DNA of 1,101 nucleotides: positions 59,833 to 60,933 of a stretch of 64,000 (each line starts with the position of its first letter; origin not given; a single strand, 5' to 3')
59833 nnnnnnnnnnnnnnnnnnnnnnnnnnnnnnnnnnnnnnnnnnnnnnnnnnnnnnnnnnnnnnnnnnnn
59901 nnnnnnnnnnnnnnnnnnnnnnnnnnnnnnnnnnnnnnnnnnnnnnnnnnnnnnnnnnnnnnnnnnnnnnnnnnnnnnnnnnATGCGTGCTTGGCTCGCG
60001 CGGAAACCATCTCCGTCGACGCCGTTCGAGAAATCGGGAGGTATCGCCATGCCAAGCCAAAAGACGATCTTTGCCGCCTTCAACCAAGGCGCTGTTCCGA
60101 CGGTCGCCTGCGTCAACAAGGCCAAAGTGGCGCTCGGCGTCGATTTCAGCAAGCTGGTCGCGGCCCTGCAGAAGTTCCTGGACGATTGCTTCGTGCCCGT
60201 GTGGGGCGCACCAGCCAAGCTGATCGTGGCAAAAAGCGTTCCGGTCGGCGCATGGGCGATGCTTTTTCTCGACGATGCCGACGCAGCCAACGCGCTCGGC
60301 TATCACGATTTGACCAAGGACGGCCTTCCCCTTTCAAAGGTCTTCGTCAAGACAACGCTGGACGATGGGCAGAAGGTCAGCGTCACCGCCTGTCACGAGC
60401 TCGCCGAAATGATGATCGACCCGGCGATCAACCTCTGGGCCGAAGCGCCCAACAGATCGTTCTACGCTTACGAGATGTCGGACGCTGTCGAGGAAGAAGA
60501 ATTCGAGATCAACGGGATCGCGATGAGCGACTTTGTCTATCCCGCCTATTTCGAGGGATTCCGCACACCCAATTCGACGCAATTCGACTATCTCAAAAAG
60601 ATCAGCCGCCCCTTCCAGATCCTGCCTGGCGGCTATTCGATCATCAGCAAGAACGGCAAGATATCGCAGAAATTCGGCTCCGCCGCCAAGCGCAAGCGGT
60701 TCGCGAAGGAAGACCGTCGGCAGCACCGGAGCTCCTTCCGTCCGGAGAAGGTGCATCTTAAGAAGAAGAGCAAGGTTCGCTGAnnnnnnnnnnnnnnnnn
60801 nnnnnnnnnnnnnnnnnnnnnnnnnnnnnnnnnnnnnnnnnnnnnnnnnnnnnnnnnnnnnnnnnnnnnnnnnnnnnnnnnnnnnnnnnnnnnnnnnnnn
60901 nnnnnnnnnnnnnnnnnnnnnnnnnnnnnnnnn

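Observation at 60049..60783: Orphan 245-aa protein with lower GC and a strongly basic C-terminal tail, between the MFS remnant and recN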

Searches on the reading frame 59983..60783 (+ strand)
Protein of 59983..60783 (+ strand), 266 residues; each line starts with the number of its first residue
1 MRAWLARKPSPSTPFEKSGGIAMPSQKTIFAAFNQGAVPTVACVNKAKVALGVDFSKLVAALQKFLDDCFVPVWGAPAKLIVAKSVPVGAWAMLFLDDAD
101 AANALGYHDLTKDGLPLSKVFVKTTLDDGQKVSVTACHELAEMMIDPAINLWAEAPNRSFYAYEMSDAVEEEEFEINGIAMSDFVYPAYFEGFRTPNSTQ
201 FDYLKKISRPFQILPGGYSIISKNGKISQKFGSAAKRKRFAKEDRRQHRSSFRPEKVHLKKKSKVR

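Call 3: search_protein_families(library=pfam, proteins=[window:59983-60783:+], max_evalue=1)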
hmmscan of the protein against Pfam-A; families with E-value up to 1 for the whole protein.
window:59983-60783:+ (266 aa): 0 families

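Call 4: search_protein_families(library=ncbifam, proteins=[window:59983-60783:+], max_evalue=1)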
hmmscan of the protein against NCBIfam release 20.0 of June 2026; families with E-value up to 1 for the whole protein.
window:59983-60783:+ (266 aa): 0 families

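Call 6: find_homologous_proteins(query=window:60049-60780:+, max_evalue=0.001)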
Query window:60049-60780:+ (244 aa): 2476 proteins with E <= 0.001 among 3096 candidates; the best 120 are listed.
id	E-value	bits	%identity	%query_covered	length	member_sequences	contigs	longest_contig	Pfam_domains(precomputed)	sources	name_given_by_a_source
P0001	1.6e-159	547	100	100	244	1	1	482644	-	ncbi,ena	-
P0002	4.0e-129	447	82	100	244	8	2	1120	-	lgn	-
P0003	5.5e-127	440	82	98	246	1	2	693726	-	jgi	jgi:hypothetical protein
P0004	2.2e-126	438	80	100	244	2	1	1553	-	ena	-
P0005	1.3e-125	436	80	99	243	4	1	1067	-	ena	-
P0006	1.4e-124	432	80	99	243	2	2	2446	-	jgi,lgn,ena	-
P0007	1.9e-119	416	77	99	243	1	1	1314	-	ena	-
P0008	5.7e-113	394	72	95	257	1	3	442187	-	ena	-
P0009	7.5e-112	391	72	95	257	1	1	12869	-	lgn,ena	-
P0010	3.7e-111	388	69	98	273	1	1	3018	-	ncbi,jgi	-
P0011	9.8e-110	384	71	95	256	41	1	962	-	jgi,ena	jgi:hypothetical protein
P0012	2.2e-109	383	73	97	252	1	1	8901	-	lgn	-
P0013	7.9e-109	381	70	96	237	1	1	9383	-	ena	-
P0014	4.6e-108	378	71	95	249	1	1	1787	-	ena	-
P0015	4.9e-108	378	70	95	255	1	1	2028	-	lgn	-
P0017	2.2e-107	376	71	96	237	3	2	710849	-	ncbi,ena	-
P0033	1.3e-104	367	69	96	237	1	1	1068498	-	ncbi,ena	-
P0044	8.6e-104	364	71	93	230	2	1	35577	-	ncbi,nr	ncbi:MAG: hypothetical protein HY308_10480 [Gammaproteobacteria bacterium]|nr:hypothetical protein [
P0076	2.8e-100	353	67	93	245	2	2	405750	-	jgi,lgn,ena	-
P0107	3.2e-98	346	65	94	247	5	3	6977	-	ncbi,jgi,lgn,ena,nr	ncbi:MAG TPA: hypothetical protein VN999_16105 [Thermoanaerobaculia bacterium]|nr:hypothetical prote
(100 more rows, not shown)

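Call 7: search_protein_families(library=phrogs, proteins=[window:60049-60780:+], max_evalue=1)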
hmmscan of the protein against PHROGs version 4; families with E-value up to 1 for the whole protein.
window:60049-60780:+ (244 aa): 0 families

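Call 8: search_protein_families(library=padloc, proteins=[window:60049-60780:+], max_evalue=1)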
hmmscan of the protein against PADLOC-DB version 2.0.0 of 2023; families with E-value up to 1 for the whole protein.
window:60049-60780:+ (244 aa): 0 families

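Call 13: search_solved_structures(query=A1, max_evalue=10, show_alignments=3)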
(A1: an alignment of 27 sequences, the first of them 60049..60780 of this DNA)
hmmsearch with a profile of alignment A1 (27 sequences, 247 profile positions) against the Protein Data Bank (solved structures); distinct sequences matched with E-value up to 10: 0.

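Call 14: find_encoding_contigs(protein=P0001, flank=10000, max_places=3)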
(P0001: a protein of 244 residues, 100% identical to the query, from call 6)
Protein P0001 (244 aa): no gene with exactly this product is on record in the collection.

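Call 15: find_encoding_contigs(protein=P0003, flank=8000, max_places=3)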
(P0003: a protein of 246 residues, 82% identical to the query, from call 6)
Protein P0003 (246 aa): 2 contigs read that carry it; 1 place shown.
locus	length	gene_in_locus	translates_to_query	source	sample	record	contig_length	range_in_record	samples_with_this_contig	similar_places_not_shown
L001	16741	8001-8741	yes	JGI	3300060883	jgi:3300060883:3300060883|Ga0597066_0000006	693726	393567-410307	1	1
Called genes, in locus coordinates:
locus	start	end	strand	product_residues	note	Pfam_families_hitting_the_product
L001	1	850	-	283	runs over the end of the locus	PF00561:Abhydrolase_1, PF12146:Hydrolase_4, PF12697:Abhydrolase_6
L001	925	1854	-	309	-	PF00165:HTH_AraC (weak), PF12833:HTH_18, PF00165:HTH_AraC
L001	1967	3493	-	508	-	PF04715:, PF00425:Chorismate_bind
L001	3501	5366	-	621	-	PF13623:SurA_N_2, PF13624:SurA_N_3, PF00639:Rotamase (faint), PF13145:Rotamase_2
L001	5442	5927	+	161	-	-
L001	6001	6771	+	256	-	PF00121:TIM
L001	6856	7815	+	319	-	PF00072:Response_reg (weak)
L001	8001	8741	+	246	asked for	-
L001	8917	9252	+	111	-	PF03840:SecG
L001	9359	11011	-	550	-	-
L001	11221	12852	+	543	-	PF06418:CTP_synth_N, PF00117:GATase, PF07722:Peptidase_C26 (weak)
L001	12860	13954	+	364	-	PF14022:DUF4238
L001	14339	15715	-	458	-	PF00067:p450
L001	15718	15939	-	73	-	-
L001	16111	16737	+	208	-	PF02563:Poly_export, PF10531:SLBB, PF22461:SLBB_2 (weak)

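Call 16: find_encoding_contigs(protein=P0033, flank=8000, max_places=3)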
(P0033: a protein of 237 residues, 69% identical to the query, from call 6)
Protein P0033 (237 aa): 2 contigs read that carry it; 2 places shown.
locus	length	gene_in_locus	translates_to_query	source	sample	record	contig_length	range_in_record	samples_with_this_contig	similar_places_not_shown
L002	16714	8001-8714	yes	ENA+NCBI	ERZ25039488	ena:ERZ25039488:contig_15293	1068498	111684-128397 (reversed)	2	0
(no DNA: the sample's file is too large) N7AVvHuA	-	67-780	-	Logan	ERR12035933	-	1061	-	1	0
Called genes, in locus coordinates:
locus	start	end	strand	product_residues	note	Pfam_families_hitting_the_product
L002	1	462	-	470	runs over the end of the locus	PF07714:PK_Tyr_Ser-Thr, PF00069:Pkinase, PF03109:ABC1 (weak), PF00582:Usp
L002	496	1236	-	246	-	PF00149:Metallophos, PF12850:Metallophos_2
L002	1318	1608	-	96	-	PF02148:zf-UBP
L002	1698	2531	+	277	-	PF12146:Hydrolase_4, PF00561:Abhydrolase_1 (weak), PF12697:Abhydrolase_6 (weak)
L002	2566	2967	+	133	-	PF09945:DUF2177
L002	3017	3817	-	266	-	-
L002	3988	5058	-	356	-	PF03435:Sacchrp_dh_NADP, PF13460:NAD_binding_10 (weak), PF16653:Sacchrp_dh_C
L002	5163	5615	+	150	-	PF08279:HTH_11 (faint), PF13384:HTH_23 (weak), PF13404:HTH_AsnC-type, PF13412:HTH_24, PF01037:AsnC_trans_reg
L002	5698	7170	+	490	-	-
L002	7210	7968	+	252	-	PF00106:adh_short, PF08659:KR, PF13561:adh_short_C2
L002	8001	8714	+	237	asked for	-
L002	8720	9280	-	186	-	-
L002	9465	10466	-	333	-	PF06808:DctM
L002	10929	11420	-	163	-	PF04290:DctQ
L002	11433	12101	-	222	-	PF01738:DLH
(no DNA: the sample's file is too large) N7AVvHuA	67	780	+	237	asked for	-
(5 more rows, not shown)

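Call 18: find_encoding_contigs(protein=P0017, flank=8000, max_places=2)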
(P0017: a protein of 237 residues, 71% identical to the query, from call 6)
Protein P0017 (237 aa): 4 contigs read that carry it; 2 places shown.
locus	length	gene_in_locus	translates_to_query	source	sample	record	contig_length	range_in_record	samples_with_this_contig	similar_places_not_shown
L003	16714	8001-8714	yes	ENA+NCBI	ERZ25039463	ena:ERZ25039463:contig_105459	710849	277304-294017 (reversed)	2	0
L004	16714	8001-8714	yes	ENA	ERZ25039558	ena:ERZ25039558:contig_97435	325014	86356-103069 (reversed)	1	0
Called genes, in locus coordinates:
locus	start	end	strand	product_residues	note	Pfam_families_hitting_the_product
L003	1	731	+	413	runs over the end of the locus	PF00890:FAD_binding_2 (faint), PF01494:FAD_binding_3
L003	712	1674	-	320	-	PF24684:Vgb_lyase, PF08450:SGL (faint)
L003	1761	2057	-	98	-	PF02148:zf-UBP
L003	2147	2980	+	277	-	PF12146:Hydrolase_4, PF00561:Abhydrolase_1 (weak), PF12697:Abhydrolase_6 (weak)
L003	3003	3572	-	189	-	-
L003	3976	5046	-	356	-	PF03435:Sacchrp_dh_NADP, PF16653:Sacchrp_dh_C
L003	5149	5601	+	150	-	PF01047:MarR (faint), PF08279:HTH_11 (weak), PF13404:HTH_AsnC-type, PF13412:HTH_24, PF01037:AsnC_trans_reg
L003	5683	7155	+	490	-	-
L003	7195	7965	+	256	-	PF00106:adh_short, PF08659:KR, PF13561:adh_short_C2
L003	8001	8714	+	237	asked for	-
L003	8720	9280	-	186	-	-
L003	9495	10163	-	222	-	PF01738:DLH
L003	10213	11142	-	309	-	PF05118:Asp_Arg_Hydrox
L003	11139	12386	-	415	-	PF01648:ACPS, PF03279:Lip_A_acyltrans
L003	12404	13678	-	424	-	PF00109:ketoacyl-synt, PF02801:Ketoacyl-synt_C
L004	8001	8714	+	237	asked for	-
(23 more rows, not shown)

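Call 19: find_encoding_contigs(protein=P0076, flank=8000, max_places=2)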
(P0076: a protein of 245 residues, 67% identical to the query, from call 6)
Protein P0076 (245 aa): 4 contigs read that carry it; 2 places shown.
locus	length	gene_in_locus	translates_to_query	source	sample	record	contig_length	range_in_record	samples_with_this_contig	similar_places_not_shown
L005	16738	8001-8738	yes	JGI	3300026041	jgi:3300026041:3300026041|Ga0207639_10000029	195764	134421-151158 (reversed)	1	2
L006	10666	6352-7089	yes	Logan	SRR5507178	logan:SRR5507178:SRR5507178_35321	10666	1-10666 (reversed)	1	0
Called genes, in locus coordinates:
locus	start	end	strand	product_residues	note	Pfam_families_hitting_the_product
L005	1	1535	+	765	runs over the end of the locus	PF20601:DUF6797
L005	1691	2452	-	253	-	PF00497:SBP_bac_3, PF10613:Lig_chan-Glu_bd, PF12974:Phosphonate-bd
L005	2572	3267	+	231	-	PF00215:OMPdecase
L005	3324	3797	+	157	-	PF00210:Ferritin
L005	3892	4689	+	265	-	PF01738:DLH, PF12146:Hydrolase_4 (faint)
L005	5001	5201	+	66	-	-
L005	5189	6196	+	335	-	PF00892:EamA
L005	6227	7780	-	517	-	-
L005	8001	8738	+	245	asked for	-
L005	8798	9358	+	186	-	-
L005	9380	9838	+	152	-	PF06445:GyrI-like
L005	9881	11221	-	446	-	PF00884:Sulfatase, PF16347:SGSH_C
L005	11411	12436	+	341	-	PF08100:Dimerisation, PF00891:Methyltransf_2, PF13489:Methyltransf_23 (weak), PF08242:Methyltransf_12 (weak), PF13649:Methyltransf_25 (faint)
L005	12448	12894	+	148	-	-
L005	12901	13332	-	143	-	PF00903:Glyoxalase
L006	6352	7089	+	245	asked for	-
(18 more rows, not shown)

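Call 21: predict_structure(alignment_id=A1)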
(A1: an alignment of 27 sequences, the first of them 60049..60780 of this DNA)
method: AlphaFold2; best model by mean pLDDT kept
length: 244 residues; sequences in the alignment: 27
mean_pLDDT: 80.3   pTM: 0.77
mean pLDDT of the five models: 80.3, 76.8, 74.8, 74.6, 62.4
residues with pLDDT >= 90: 80; 70-90: 106; 50-70: 37; < 50: 21
segments of 3 or more residues with pLDDT < 50: 230-232, 234-244
pLDDT, mean of each block of 10 residues (from residue 1): 47 74 97 98 90 89 94 88 85 92 92 91 72 85 62 92 68 78 82 84 90 86 61 46 42
secondary structure, 60 per line:
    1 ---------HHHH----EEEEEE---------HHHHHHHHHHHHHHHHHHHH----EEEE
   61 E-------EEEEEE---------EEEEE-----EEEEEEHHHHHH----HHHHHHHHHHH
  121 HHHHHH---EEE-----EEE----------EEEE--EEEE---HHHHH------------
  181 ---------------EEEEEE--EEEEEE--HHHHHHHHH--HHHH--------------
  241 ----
elements in order: H10-13 E18-23 H33-52 E57-61 E69-74 E84-88 E94-99 H100-105 H110-126 E130-132 E138-140 E151-154 E157-160 H164-168 E196-201 E204-209 H212-220 H223-226

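Call 25: search_protein_representatives(alignment_id=A1)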
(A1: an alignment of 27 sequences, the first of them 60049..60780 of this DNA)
Query: 27 sequences, 247 profile positions. Proteins with E-value up to 0.001 (for the whole library): 4972; up to 1e-10: 3317; up to 1e-30: 778. The best 150 are listed.
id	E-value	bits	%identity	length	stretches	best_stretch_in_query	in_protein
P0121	2.9e-103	360.8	-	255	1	3-237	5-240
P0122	4.7e-100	350.3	-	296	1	2-236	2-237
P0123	9.3e-100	349.4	-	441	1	2-234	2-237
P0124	1.2e-97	342.4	-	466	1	11-236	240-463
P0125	1.0e-94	332.9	-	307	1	4-237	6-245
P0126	1.1e-93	329.4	-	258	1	3-241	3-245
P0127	2.3e-93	328.4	-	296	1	3-234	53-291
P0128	5.0e-92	324.0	-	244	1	3-231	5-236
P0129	3.3e-91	321.4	-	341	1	11-236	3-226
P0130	1.9e-88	312.3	-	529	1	15-232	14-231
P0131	2.1e-88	312.2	-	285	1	8-225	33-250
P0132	6.0e-88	310.7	-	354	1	5-232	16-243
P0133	7.6e-88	310.3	-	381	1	5-241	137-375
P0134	1.8e-87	309.1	-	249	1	5-240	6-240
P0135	3.8e-85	301.5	-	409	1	3-236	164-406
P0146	4.0e-78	278.5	-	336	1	16-234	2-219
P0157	4.9e-74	265.1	-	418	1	6-222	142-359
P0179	5.2e-67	242.1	-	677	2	119-231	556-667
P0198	3.2e-62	226.4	-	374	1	104-237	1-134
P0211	1.8e-59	217.4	-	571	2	17-133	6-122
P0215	4.5e-59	216.1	-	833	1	19-238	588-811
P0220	5.1e-58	212.7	-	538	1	4-220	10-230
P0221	1.5e-57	211.2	-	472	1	19-223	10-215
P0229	2.9e-56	206.9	-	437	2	18-144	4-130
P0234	2.5e-55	203.8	-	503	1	9-215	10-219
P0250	7.9e-54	198.9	-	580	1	14-236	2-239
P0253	1.0e-53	198.6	-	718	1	18-204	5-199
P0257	2.5e-53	197.3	-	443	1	18-237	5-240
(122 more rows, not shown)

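Call 26: search_protein_families(library=pfam, proteins=[P0215, P0253, P0179, P0211, P0250, P0220, P0130, P0234, P0221, P0124], max_evalue=0.01)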
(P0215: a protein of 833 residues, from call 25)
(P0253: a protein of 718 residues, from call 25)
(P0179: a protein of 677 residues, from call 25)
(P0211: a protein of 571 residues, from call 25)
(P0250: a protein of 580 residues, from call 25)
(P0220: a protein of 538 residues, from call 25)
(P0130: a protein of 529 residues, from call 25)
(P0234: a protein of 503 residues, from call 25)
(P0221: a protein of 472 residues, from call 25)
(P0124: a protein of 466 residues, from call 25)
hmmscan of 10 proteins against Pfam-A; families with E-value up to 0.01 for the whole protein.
P0215 (833 aa): 4 families
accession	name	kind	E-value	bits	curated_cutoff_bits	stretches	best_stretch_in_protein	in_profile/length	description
PF00535.33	Glycos_transf_2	-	3.1e-07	30.9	23.3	1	262-326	34-96/168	Glycosyl transferase family 2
PF02709.20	Glyco_transf_7C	-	1.2e-05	25.3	23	1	338-405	10-77/78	N-terminal domain of galactosyltransferase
PF10111.15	Glyco_tranf_2_2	-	7.4e-05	22.8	27.3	0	255-323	29-96/276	Glycosyltransferase like family 2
PF05679.22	CHGN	-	0.0051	16.1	23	0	271-347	317-392/512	Chondroitin N-acetylgalactosaminyltransferase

P0253 (718 aa): 1 family
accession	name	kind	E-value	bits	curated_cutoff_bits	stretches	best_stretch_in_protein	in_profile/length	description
PF00149.33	Metallophos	-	5.8e-10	40.4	21.5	1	436-629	2-190/191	Calcineurin-like phosphoesterase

P0179 (677 aa): 4 families
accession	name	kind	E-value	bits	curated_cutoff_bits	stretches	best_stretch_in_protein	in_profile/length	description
PF14890.11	Intein_splicing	-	4.9e-19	69.1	35.8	1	198-555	2-155/155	Intein splicing domain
PF07591.16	PT-HINT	-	5e-05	24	27.7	0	500-555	75-136/137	Pretoxin HINT domain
PF01079.26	Hint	-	0.0007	19.7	29.7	1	179-265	2-88/213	Hint module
PF13392.12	HNH_3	-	0.0039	17.2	24.8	0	323-356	12-45/46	HNH endonuclease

P0211 (571 aa): 2 families
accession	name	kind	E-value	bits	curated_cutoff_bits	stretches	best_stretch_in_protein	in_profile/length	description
PF14890.11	Intein_splicing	-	4.1e-12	46.6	35.8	1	157-468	11-155/155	Intein splicing domain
PF01079.26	Hint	-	0.0056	16.7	29.7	1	137-239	9-113/213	Hint module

P0250 (580 aa): 1 family
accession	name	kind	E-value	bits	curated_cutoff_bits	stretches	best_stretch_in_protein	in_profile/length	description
PF01471.23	PG_binding_1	-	1.1e-11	45.1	23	1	271-325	3-57/57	Putative peptidoglycan binding domain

P0220 (538 aa): 0 families

P0130 (529 aa): 4 families
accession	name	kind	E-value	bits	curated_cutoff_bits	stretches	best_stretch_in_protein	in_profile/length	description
PF05990.18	DUF900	-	9.2e-39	133.7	20.5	1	389-525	3-142/232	Alpha/beta hydrolase of unknown function (DUF900)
PF06028.17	DUF915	-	3.2e-05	23.8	22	1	459-514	82-137/255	Alpha/beta hydrolase of unknown function (DUF915)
PF05057.20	DUF676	-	0.0017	18.3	20.3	1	408-503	8-101/217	Putative serine esterase (DUF676)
PF12697.13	Abhydrolase_6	-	0.0021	19.2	26.3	1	408-517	1-93/217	Alpha/beta hydrolase family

P0234 (503 aa): 0 families

P0221 (472 aa): 0 families

P0124 (466 aa): 2 families
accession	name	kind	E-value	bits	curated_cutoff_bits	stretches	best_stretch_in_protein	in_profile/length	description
PF13365.12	Trypsin_2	-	7.7e-12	46.6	27.6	1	23-165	1-139/144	Trypsin-like peptidase domain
PF00089.32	Trypsin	-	2.8e-05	24.5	20.6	1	24-94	28-102/220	Trypsin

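Call 28: fold_search(model_id=the predicted structure, library=pdb)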
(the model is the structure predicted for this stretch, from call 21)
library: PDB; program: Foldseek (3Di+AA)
matches with E <= 10: 404; with E <= 0.001: 0
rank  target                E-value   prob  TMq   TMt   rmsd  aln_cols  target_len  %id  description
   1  4l6t_A                5.7e-03  0.96  0.25  0.24   7.7       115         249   14  GM1 bound form of the ECX AB5 holotoxin (released 2013-11-06)
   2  2rjp_A                1.1e-02  0.72  0.26  0.23   7.2       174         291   16  Crystal structure of ADAMTS4 with inhibitor bound (released 2007-12-11)
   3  2rjp_D                1.4e-02  0.87  0.26  0.23   7.0       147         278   19  Crystal structure of ADAMTS4 with inhibitor bound (released 2007-12-11)
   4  3gh7                  1.6e-02  0.87  0.26  0.14   8.7       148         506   11  Crystal structure of beta-hexosaminidase from Paenibacillus sp. TS12 in complex with GalNAc (released 2009-07-07)
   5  3b2z_B                3.0e-02  0.80  0.26  0.23   6.3       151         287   16  Crystal Structure of ADAMTS4 (apo form) (released 2007-12-25)
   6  3gh4                  3.0e-02  0.60  0.24  0.13   8.9       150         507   11  Crystal structure of beta-hexosaminidase from Paenibacillus sp. TS12 (released 2009-07-07)
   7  3sur                  3.8e-02  0.57  0.24  0.13   8.7       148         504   11  Crystal structure of beta-hexosaminidase from Paenibacillus sp. TS12 in complex with NAG-thiazoline. (released 2012-06-06)
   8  2rjp_B                4.6e-02  0.66  0.25  0.22   7.0       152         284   16  Crystal structure of ADAMTS4 with inhibitor bound (released 2007-12-11)
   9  2rjp_C                4.6e-02  0.63  0.25  0.21   7.0       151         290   15  Crystal structure of ADAMTS4 with inhibitor bound (released 2007-12-11)
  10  8k52_A                5.2e-02  0.09  0.13  0.06  16.4       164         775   12  Cryo-EM structure of chitin synthase (released 2024-12-04)
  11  6hzg                  5.6e-02  0.75  0.26  0.11   5.3       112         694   13  BP0997, GH138 enzyme targeting pectin rhamnogalacturonan II (released 2019-03-20)
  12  8pxu_A                5.6e-02  0.57  0.22  0.10   4.5        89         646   16  Targeting extended blood antigens by Akkermansia muciniphila enzymes unveils a missing link for generating universal d (released 2024-02-28)
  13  9bgk_E                5.9e-02  0.23  0.23  0.10  13.9       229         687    8  Structure of V.cholera DdmDE (2D:1E) in complex with DNA (released 2024-10-23)
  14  8pxt_B                6.7e-02  0.47  0.21  0.09   5.1        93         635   12  Targeting extended blood antigens by Akkermansia muciniphila enzymes unveils a missing link for generating universal d (released 2024-02-28)
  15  1mmr                  7.6e-02  0.80  0.25  0.34   4.0        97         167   15  MATRILYSIN COMPLEXED WITH SULFODIIMINE INHIBITOR (released 1996-04-03)
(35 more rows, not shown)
